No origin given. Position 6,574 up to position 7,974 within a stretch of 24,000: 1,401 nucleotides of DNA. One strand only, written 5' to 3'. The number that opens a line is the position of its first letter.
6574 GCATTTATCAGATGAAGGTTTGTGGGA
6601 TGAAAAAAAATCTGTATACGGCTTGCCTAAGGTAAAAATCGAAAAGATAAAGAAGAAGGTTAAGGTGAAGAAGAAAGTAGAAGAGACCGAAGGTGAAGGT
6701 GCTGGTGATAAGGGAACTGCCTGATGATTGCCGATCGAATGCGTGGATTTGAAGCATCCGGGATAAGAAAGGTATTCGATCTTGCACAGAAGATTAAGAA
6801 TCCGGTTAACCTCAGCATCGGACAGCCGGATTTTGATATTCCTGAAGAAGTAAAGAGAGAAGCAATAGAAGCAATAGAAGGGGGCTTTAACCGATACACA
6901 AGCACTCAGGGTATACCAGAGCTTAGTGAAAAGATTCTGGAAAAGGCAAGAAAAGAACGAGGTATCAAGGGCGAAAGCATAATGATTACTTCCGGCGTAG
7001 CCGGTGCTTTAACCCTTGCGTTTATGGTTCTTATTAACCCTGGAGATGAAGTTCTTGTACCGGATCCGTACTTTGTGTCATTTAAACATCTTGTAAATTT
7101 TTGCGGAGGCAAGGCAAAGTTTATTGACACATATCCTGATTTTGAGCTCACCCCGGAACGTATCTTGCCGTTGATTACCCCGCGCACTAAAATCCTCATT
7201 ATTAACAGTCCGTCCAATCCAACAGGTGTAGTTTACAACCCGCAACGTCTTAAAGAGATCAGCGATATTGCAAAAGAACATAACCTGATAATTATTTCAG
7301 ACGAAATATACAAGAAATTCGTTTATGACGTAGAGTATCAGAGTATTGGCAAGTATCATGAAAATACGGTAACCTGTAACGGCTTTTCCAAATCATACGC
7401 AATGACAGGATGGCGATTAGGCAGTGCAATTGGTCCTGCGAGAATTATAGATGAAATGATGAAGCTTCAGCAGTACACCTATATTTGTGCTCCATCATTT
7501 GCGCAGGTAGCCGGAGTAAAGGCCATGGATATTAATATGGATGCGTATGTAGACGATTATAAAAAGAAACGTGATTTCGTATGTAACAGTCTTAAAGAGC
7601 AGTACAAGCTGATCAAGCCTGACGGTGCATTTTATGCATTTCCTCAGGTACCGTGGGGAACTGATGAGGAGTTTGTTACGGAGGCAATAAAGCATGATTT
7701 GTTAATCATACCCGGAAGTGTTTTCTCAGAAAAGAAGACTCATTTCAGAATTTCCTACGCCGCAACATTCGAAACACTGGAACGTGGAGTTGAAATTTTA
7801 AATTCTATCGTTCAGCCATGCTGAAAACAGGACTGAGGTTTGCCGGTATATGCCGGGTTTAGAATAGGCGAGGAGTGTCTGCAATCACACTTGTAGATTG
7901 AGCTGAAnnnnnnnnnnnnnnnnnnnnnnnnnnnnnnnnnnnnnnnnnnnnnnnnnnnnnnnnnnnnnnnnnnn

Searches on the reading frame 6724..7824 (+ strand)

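Call 7: search_protein_families(library=pfam, proteins=[window:6724-7824:+], max_evalue=0.001)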
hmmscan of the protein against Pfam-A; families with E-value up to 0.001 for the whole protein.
window:6724-7824:+ (366 aa): 5 families
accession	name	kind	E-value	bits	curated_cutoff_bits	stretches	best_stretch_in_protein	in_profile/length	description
PF00155.27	Aminotran_1_2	-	5.1e-69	233.6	19.7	1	26-358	2-360/361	Aminotransferase class I and II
PF01041.23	DegT_DnrJ_EryC1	-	2.1e-11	44.1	19.8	1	82-193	39-145/360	DegT/DnrJ/EryC1/StrS aminotransferase family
PF01053.26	Cys_Met_Meta_PP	-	9.5e-09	34.7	27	1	84-195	69-175/381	Cys/Met metabolism PLP-dependent enzyme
PF00266.25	Aminotran_5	-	2.1e-07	30.7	21.5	1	77-193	54-175/371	Aminotransferase class-V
PF01212.27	Beta_elim_lyase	-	0.00013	21.9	27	1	85-193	50-168/288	Beta-eliminating lyase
